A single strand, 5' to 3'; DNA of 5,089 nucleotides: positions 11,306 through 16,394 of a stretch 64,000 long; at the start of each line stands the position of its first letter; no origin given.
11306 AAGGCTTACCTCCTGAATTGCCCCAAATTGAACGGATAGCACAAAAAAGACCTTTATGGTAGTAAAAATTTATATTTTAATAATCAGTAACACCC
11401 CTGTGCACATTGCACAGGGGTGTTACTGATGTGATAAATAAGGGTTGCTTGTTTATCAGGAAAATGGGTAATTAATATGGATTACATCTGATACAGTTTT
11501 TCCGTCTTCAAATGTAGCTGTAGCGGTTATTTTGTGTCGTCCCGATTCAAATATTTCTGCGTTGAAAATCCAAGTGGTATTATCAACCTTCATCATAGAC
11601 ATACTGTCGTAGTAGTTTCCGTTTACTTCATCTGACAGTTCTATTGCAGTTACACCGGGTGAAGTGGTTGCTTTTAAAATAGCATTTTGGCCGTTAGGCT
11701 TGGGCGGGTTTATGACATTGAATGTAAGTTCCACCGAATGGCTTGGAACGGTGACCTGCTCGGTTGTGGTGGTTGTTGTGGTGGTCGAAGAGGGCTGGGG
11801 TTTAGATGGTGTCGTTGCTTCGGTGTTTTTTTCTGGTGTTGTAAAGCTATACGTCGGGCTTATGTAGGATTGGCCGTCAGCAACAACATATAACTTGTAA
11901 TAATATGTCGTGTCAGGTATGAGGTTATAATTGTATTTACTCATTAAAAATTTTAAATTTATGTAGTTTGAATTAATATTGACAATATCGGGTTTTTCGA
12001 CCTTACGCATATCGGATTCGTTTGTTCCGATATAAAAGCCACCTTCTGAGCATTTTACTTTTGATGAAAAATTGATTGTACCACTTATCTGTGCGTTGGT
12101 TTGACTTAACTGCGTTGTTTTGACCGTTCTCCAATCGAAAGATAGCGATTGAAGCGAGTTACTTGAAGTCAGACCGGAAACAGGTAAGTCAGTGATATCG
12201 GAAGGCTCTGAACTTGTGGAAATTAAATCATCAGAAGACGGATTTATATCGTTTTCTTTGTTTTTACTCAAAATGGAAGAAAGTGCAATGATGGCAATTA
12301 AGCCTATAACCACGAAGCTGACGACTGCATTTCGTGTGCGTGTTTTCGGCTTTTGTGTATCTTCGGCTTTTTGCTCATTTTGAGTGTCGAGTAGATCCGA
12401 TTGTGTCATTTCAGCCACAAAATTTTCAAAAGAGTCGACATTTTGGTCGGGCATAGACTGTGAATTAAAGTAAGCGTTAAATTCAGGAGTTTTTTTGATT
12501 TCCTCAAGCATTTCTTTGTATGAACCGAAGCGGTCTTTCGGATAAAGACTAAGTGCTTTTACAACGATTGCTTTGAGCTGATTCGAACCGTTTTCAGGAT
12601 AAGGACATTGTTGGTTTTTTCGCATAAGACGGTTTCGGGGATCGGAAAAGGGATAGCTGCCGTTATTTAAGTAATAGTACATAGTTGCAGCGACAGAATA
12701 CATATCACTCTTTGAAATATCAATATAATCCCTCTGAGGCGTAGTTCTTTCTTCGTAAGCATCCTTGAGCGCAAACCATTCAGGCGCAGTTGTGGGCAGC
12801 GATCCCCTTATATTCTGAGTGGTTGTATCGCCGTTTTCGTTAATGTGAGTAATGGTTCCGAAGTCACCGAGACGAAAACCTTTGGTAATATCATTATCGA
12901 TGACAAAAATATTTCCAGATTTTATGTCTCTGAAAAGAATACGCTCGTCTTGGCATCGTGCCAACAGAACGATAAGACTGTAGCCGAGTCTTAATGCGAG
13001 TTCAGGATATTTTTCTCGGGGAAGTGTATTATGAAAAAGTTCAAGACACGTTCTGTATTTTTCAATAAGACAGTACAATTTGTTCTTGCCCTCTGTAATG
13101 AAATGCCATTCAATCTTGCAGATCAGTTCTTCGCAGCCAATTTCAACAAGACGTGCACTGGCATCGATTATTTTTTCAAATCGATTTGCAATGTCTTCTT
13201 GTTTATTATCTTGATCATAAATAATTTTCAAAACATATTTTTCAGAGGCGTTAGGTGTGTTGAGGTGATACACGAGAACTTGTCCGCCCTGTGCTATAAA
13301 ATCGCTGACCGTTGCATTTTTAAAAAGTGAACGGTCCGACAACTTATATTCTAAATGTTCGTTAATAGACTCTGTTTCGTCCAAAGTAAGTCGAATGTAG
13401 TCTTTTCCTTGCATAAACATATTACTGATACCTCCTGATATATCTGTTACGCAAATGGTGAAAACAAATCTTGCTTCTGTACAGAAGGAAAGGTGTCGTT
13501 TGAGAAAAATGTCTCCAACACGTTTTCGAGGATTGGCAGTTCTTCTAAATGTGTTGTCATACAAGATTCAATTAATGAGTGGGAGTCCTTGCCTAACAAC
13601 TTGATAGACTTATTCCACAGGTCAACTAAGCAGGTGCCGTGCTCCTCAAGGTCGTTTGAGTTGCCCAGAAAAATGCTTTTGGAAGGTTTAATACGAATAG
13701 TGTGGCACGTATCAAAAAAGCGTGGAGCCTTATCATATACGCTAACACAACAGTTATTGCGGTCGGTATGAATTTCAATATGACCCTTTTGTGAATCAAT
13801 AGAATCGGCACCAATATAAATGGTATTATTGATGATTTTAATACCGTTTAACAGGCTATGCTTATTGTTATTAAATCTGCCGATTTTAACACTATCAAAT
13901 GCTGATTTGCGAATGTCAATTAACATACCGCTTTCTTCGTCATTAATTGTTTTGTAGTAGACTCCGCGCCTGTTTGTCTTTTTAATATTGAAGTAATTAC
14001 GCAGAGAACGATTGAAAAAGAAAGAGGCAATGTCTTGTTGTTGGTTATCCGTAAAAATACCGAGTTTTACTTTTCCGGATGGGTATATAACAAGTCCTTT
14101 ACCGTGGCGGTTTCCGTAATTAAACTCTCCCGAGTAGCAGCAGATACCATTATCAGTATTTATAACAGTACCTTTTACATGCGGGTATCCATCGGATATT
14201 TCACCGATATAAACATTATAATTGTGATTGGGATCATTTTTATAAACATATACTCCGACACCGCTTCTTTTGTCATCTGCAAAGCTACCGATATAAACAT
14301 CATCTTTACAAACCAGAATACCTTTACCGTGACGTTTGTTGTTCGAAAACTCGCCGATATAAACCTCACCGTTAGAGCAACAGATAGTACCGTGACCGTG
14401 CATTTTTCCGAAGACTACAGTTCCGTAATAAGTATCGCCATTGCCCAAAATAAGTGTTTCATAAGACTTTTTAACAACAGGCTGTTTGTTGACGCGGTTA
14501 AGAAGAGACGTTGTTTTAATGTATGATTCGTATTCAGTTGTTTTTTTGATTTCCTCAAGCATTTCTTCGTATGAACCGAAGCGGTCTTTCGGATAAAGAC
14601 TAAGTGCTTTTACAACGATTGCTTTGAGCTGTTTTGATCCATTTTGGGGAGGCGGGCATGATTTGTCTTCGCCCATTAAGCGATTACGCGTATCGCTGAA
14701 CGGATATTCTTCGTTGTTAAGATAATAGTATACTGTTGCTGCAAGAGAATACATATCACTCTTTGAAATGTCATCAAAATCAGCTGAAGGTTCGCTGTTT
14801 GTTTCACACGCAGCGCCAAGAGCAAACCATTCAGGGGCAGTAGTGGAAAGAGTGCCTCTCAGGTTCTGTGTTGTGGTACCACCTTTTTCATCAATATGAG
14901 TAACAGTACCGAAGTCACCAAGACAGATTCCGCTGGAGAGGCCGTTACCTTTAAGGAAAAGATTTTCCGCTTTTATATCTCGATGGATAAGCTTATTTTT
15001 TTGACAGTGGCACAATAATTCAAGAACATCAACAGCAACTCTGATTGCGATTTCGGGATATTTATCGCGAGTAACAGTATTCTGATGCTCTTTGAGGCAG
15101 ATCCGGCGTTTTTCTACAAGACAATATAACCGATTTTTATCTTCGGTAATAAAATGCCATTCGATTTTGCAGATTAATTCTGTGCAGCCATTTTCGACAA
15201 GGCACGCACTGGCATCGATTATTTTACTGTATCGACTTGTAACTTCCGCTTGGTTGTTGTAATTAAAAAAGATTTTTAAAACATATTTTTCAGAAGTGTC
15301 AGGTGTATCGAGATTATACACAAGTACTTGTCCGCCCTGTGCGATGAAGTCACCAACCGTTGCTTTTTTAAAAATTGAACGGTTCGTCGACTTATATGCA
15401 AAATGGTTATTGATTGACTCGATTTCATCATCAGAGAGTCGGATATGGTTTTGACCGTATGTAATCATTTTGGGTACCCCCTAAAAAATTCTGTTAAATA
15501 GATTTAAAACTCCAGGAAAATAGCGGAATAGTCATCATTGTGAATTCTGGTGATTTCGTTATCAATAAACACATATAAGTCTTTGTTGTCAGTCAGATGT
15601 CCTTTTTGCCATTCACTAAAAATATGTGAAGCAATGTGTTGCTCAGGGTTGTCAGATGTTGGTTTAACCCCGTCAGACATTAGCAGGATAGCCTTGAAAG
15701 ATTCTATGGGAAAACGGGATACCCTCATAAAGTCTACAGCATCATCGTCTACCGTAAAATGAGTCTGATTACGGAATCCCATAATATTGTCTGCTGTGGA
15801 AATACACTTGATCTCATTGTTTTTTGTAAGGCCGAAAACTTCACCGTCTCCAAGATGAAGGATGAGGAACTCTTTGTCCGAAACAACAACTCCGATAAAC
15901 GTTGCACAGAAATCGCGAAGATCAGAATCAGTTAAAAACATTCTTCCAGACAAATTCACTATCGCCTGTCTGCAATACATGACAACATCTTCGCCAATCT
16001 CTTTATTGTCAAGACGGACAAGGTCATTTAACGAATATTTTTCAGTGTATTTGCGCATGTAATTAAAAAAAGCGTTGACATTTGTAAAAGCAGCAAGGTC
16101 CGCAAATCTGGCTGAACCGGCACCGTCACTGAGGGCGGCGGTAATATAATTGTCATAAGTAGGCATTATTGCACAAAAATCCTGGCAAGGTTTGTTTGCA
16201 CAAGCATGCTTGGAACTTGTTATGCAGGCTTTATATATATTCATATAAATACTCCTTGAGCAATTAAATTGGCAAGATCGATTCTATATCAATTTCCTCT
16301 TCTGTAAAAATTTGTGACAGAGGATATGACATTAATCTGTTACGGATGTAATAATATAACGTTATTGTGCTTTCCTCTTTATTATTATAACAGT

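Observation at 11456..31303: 20-kb co-directional supercluster: an actinobacterial-type FHA/PP2C/SEDS/bPBP/kinase module, expanded into paralog sets and linked to a tandem-AAA+ Lon and an S2P-like protease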

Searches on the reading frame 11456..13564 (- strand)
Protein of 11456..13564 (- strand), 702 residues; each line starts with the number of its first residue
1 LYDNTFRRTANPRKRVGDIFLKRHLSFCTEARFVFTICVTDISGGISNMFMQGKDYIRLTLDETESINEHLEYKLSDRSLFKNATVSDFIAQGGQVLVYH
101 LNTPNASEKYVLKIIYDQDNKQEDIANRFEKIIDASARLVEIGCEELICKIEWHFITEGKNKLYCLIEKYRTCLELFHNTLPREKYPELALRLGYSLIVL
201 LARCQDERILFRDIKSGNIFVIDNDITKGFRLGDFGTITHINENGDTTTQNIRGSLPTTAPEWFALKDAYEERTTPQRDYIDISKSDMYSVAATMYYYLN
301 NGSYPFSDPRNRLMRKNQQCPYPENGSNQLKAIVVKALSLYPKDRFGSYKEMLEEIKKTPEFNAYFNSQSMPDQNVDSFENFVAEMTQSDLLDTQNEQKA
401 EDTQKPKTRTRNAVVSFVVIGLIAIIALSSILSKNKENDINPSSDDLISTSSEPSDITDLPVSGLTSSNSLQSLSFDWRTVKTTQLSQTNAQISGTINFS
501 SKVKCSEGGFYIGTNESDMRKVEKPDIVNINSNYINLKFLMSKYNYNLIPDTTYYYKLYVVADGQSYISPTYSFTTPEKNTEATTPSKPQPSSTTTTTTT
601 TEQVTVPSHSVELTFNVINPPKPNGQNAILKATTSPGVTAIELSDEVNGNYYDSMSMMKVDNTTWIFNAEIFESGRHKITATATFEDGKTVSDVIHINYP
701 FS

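Call 4: search_protein_families(library=pfam, max_evalue=0.01, proteins=[window:11456-13564:-])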
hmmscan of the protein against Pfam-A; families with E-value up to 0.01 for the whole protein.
window:11456-13564:- (702 aa): 2 families
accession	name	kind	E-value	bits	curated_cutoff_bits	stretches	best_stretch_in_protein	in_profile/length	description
PF00069.31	Pkinase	-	5.2e-15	56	31.7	1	89-352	6-257/263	Protein kinase domain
PF07714.23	PK_Tyr_Ser-Thr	-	2.7e-05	24.1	23.1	1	205-346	119-249/258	Protein tyrosine and serine/threonine kinase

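Call 23: search_protein_families(library=padloc, max_evalue=0.01, proteins=[window:11456-13564:-])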
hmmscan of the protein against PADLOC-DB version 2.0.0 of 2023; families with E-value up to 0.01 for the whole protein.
window:11456-13564:- (702 aa): 29 families (the best 25 are shown)
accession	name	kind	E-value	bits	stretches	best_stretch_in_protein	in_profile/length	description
PDLC04138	mad6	-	1.2e-19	68.7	1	77-418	46-372/659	mads_6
PDLC04047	PD-T4-6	-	9.6e-18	62.3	1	80-369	8-282/327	-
PDLC04042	PD-T4-6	-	2.5e-15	54.9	1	81-361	8-274/292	-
PDLC04060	PD-T4-6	-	1.4e-13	48.6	1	85-443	11-365/486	-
PDLC04053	PD-T4-6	-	2.5e-12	44.9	1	83-388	10-300/311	-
PDLC04057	PD-T4-6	-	3.8e-12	44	1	89-430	15-340/443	-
PDLC03920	MkoA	-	1.5e-11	41.4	1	97-359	22-277/1112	-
PDLC04052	PD-T4-6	-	3.4e-11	41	1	207-529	132-433/496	-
PDLC04051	PD-T4-6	-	5.2e-11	40.2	1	106-434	54-367/476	-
PDLC04054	PD-T4-6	-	1.9e-10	38.7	1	85-359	13-273/347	-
PDLC04044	PD-T4-6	-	6.7e-10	36.6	1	90-374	40-308/372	-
PDLC04049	PD-T4-6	-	1.3e-09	35.4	1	89-394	18-312/442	-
PDLC04048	PD-T4-6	-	1.6e-09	35.6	1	86-406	14-332/354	-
PDLC04041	PD-T4-6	-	3.9e-09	34.2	1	75-359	21-293/443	-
PDLC04040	PD-T4-6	-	6.2e-09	33.1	1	191-433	105-340/547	-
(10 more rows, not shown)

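Call 85: search_protein_families(library=ncbifam, max_evalue=0.001, proteins=[window:11456-13420:-])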
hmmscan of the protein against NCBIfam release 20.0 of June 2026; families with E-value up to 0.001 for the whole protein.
window:11456-13420:- (654 aa): 4 families
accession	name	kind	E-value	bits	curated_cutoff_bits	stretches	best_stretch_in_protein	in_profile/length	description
NF033483.0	PknB_PASTA_kin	equivalog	1.4e-12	47.4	450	1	158-382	125-351/563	Stk1 family PASTA domain-containing Ser/Thr kinase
NF047741.1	antiphage_MADS6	equivalog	5.4e-09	35.1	460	1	31-326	186-475/612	methylation-associated defense system protein kinase MAD6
NF052427.1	StpK7MSMEG_1200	equivalog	2.2e-07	29.8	900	1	37-310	10-267/601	serine/threonine protein kinase StpK7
NF038150.1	lanthi_synth_IV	equivalog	8.3e-06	24.4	650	1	134-351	292-497/851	class IV lanthionine synthetase LanL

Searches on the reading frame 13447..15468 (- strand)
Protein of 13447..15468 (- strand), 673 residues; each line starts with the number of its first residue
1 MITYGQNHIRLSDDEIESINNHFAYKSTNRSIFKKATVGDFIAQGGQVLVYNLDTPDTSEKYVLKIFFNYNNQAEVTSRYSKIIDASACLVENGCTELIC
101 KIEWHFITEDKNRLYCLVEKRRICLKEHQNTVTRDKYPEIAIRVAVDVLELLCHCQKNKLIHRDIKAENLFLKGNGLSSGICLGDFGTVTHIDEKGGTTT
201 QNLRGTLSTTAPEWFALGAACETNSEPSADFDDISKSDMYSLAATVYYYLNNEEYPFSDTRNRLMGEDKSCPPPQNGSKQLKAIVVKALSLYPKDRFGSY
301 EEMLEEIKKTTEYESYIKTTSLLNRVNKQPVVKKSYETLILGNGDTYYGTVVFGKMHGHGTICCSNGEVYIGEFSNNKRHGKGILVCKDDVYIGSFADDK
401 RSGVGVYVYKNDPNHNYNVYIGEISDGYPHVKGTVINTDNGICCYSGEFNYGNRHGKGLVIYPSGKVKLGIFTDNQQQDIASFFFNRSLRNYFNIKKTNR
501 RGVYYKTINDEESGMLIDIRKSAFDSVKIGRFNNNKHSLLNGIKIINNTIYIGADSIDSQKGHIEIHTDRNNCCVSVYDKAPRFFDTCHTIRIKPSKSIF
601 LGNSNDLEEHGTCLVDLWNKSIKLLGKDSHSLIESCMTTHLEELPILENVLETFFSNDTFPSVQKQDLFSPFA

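Call 4: search_protein_families(library=pfam, max_evalue=0.01, proteins=[window:13447-15468:-])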
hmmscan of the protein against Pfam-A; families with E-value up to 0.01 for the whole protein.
window:13447-15468:- (673 aa): 3 families
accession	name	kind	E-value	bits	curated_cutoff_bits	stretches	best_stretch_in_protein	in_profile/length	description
PF02493.26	MORN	-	1.1e-22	78.9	22.5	4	370-389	1-20/23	MORN repeat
PF00069.31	Pkinase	-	3.5e-17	63.1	31.7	1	41-303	6-257/263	Protein kinase domain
PF07714.23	PK_Tyr_Ser-Thr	-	9.5e-08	32.1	23.1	1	125-297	92-249/258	Protein tyrosine and serine/threonine kinase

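Call 23: search_protein_families(library=padloc, max_evalue=0.01, proteins=[window:13447-15468:-])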
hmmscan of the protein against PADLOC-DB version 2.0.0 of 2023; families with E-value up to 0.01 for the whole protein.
window:13447-15468:- (673 aa): 32 families (the best 25 are shown)
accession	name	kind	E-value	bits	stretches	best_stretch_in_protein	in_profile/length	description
PDLC04138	mad6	-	2.1e-20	71.2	1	97-322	112-325/659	mads_6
PDLC04042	PD-T4-6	-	3e-18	64.5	1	29-314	4-276/292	-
PDLC04047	PD-T4-6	-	9.5e-17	59.1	1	28-334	4-296/327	-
PDLC04051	PD-T4-6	-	6.6e-16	56.3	1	45-331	43-316/476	-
PDLC04053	PD-T4-6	-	8e-15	53.1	1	37-320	12-281/311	-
PDLC04044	PD-T4-6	-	1.3e-13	48.9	1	42-319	40-301/372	-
PDLC04049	PD-T4-6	-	2e-13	48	1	38-329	15-302/442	-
PDLC04062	PD-T4-6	-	1.2e-12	45.6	1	53-319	52-302/450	-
PDLC04060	PD-T4-6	-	3.3e-12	44.1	1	41-315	15-274/486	-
PDLC04054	PD-T4-6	-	1.6e-11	42.2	1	39-311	15-274/347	-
PDLC03921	MkoA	-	3e-11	39.8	1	91-329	264-486/1607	-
PDLC04041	PD-T4-6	-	6.9e-11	40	1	140-311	130-294/443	-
PDLC04057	PD-T4-6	-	8.9e-11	39.4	1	138-320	107-280/443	-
PDLC03920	MkoA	-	2.3e-10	37.5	1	108-314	80-281/1112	-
PDLC04056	PD-T4-6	-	2.5e-10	38.1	1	42-313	13-271/415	-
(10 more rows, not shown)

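Call 85: search_protein_families(library=ncbifam, max_evalue=0.001, proteins=[window:13447-15468:-])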
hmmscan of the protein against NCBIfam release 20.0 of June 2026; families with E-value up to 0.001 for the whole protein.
window:13447-15468:- (673 aa): 5 families
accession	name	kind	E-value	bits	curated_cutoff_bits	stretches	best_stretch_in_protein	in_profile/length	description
NF047741.1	antiphage_MADS6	equivalog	9.4e-15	54.1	460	1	27-324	182-473/612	methylation-associated defense system protein kinase MAD6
NF033483.0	PknB_PASTA_kin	equivalog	4.4e-12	45.8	450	1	139-316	107-274/563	Stk1 family PASTA domain-containing Ser/Thr kinase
NF052427.1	StpK7MSMEG_1200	equivalog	4.2e-11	42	900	1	40-321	13-279/601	serine/threonine protein kinase StpK7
NF038150.1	lanthi_synth_IV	equivalog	4e-05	22.1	650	1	127-313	286-459/851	class IV lanthionine synthetase LanL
NF009651.0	PRK13184.1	equivalog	0.00081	17.4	839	0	158-326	132-306/932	serine/threonine-protein kinase PknD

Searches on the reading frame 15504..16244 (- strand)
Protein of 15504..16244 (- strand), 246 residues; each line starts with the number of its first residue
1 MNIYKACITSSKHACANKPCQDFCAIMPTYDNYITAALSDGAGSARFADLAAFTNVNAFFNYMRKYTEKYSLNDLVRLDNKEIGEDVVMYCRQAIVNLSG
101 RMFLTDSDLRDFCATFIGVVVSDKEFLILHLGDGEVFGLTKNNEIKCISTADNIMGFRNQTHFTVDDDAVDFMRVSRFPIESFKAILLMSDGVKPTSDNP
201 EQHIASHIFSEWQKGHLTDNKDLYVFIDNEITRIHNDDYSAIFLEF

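Call 4: search_protein_families(library=pfam, max_evalue=0.01, proteins=[window:15504-16244:-])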
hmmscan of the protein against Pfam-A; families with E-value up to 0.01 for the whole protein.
window:15504-16244:- (246 aa): 1 family
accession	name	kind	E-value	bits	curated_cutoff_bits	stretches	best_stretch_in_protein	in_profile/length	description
PF13672.11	PP2C_2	-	6.9e-30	104.6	24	1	12-205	4-186/209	Protein phosphatase 2C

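Call 85: search_protein_families(library=ncbifam, max_evalue=0.001, proteins=[window:15504-16244:-])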
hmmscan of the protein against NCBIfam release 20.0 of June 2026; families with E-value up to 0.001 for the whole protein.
window:15504-16244:- (246 aa): 1 family
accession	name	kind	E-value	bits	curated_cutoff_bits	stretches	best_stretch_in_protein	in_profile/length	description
NF033484.1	Stp1_PP2C_phos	equivalog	9.4e-07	28.6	230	1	21-150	12-127/232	Stp1/IreP family PP2C-type Ser/Thr phosphatase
